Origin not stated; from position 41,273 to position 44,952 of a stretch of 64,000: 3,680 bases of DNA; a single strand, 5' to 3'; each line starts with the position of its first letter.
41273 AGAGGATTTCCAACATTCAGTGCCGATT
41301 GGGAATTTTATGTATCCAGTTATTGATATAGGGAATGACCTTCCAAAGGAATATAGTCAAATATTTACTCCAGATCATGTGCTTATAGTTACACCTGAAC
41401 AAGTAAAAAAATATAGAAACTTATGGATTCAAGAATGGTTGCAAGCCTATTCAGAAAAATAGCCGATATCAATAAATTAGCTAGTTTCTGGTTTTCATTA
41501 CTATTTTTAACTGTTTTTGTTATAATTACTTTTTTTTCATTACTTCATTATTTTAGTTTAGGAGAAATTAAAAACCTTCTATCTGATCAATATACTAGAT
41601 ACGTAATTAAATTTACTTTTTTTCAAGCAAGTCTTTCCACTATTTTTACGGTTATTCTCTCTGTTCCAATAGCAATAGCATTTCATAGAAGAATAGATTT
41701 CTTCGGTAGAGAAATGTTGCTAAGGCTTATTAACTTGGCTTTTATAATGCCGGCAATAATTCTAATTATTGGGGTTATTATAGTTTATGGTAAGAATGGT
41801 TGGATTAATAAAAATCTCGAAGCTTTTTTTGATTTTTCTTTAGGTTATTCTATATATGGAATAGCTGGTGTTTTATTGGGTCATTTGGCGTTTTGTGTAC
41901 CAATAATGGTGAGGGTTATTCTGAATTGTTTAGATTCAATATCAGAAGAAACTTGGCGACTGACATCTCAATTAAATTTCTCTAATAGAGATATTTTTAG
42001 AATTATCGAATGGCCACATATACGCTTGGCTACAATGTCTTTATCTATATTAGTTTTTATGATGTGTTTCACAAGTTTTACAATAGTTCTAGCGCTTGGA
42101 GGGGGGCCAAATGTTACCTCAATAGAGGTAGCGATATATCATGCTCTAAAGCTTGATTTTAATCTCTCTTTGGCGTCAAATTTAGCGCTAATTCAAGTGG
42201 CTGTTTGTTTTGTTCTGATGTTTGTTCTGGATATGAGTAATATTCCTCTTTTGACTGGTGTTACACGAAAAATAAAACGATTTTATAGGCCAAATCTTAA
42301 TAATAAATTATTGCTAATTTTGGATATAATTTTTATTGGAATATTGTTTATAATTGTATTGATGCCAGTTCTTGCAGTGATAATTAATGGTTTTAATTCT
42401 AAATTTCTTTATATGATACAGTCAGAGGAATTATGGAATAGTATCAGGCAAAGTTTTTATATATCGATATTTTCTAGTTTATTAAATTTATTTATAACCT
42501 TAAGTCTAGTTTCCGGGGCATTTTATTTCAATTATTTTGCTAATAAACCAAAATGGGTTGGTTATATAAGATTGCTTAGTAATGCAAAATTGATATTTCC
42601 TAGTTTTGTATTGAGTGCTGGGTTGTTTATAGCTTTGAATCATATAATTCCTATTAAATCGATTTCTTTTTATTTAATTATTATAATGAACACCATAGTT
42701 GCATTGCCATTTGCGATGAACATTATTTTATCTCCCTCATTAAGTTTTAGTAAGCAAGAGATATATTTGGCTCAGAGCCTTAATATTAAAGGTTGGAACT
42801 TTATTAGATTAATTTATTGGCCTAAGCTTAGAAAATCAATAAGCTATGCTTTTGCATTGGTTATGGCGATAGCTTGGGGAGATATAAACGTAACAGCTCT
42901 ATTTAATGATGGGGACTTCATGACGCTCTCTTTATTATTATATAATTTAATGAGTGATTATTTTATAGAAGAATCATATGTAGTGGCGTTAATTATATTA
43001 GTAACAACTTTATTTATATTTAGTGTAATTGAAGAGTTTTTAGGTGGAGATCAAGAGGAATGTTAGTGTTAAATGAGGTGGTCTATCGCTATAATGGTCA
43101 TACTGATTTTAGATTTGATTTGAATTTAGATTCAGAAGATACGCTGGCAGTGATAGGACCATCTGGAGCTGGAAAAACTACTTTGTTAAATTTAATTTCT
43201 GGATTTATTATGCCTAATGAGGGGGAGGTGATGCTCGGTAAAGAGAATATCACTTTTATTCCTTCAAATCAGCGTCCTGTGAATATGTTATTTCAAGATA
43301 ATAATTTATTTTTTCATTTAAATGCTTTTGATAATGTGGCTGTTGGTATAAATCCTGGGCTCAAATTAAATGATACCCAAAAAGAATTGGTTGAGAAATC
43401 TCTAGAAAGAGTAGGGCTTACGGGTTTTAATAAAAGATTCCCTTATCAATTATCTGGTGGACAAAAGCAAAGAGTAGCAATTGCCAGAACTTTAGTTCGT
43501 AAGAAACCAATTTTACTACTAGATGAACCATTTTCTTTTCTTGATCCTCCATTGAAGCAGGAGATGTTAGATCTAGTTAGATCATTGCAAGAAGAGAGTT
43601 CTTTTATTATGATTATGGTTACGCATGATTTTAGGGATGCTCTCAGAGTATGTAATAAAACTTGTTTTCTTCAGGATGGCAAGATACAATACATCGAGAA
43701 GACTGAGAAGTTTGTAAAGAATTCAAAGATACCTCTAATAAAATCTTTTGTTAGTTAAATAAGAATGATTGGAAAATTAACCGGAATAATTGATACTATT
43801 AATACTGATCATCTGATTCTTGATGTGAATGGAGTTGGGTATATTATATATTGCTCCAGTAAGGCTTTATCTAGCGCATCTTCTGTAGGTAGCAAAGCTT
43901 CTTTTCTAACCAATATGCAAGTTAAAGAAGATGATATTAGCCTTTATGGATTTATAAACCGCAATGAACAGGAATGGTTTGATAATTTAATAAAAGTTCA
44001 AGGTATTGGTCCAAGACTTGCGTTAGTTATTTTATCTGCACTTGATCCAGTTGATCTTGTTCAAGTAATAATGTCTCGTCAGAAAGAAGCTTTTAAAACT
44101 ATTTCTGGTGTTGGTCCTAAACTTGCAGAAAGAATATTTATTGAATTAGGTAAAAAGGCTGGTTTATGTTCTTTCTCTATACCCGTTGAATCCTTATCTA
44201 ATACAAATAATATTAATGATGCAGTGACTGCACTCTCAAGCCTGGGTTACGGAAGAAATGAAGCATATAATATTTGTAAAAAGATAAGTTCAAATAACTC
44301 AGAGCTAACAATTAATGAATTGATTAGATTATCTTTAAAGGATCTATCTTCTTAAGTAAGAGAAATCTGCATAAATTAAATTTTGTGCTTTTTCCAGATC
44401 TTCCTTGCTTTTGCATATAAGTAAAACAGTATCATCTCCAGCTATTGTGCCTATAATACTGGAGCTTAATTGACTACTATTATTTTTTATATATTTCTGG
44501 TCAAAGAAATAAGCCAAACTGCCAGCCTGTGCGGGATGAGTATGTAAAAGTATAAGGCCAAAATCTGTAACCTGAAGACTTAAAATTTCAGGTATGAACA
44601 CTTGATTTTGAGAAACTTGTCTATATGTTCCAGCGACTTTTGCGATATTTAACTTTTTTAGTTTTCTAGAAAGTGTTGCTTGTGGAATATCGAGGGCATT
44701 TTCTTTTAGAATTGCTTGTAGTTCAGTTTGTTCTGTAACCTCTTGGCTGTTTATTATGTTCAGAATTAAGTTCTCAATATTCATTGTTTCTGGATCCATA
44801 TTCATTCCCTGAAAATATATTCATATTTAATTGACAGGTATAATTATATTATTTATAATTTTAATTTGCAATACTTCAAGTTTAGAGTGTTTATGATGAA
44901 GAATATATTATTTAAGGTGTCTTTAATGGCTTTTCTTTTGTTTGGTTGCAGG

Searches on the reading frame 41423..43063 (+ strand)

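Call 14: search_protein_families(library=ncbifam, proteins=[window:41423-43063:+], max_evalue=0.00001)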
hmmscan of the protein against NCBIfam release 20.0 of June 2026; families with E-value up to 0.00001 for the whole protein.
window:41423-43063:+ (547 aa): 18 families
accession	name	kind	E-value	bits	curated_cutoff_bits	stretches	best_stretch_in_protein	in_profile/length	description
NF006954.0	PRK09433.1-5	equivalog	1.7e-110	370.3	821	1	27-540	13-522/530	thiamine/thiamine pyrophosphate ABC transporter permease ThiP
NF006951.0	PRK09433.1-2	equivalog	5e-110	368.6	788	1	26-541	20-530/535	thiamine/thiamine pyrophosphate ABC transporter permease ThiP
NF006952.0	PRK09433.1-3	equivalog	9.4e-102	341.5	679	1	17-538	13-529/534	thiamine/thiamine pyrophosphate ABC transporter permease ThiP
NF006955.0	PRK09433.2-3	equivalog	1e-93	314.8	801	1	19-530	11-524/543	thiamine/thiamine pyrophosphate ABC transporter permease ThiP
TIGR01253.1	thiP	equivalog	1.8e-93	314.3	395.1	1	30-536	17-519/519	thiamine/thiamine pyrophosphate ABC transporter permease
NF006953.0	PRK09433.1-4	equivalog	2e-87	294.3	970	1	32-542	26-531/536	thiamine/thiamine pyrophosphate ABC transporter permease ThiP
NF006956.0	PRK09433.2-5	equivalog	2.5e-84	283.8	984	1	55-533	55-527/543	thiamine/thiamine pyrophosphate ABC transporter permease ThiP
TIGR02141.1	modB_ABC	equivalog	4.3e-24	85.3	182.6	1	66-270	4-203/208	molybdate ABC transporter permease subunit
TIGR01581.1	Mo_ABC_porter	hypoth_equivalog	1.5e-23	83.5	210.3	1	41-265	2-224/225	ABC transporter permease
NF011624.0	PRK15050.1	equivalog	8.4e-21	74.3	247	1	41-266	54-279/297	2-aminoethylphosphonate ABC transporter permease subunit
TIGR00969.1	3a0106s02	subfamily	1.9e-19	70.2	240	1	13-270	10-267/272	sulfate ABC transporter permease subunit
TIGR02139.1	permease_CysT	equivalog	1e-15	58.1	246.1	1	21-271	8-257/265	sulfate ABC transporter permease subunit CysT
TIGR03226.1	PhnU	equivalog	4.7e-14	52.5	283.45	1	53-265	84-296/311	2-aminoethylphosphonate ABC transporter permease subunit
TIGR03262.1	PhnU2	equivalog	1e-11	44.2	593.25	1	42-313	36-300/546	putative 2-aminoethylphosphonate ABC transporter permease subunit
NF006939.0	PRK09421.1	equivalog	2.6e-11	43.4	262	1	74-268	20-216/230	molybdate ABC transporter permease subunit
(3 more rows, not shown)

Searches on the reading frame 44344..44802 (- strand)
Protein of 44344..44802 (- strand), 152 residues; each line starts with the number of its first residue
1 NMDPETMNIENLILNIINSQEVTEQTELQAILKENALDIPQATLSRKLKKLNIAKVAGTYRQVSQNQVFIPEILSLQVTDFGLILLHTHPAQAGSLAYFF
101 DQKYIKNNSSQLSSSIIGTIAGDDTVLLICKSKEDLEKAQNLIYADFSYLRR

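Call 23: search_protein_families(library=pfam, proteins=[window:44344-44802:-], max_evalue=0.001)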
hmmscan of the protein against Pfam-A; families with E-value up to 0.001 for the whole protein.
window:44344-44802:- (152 aa): 2 families
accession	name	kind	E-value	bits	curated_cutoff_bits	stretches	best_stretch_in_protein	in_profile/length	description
PF01316.27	Arg_repressor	-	5.5e-13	48.9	27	1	11-57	8-54/70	Arginine repressor, DNA binding domain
PF02863.23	Arg_repressor_C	-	7.4e-12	45.4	25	1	83-141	14-64/68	Arginine repressor, C-terminal domain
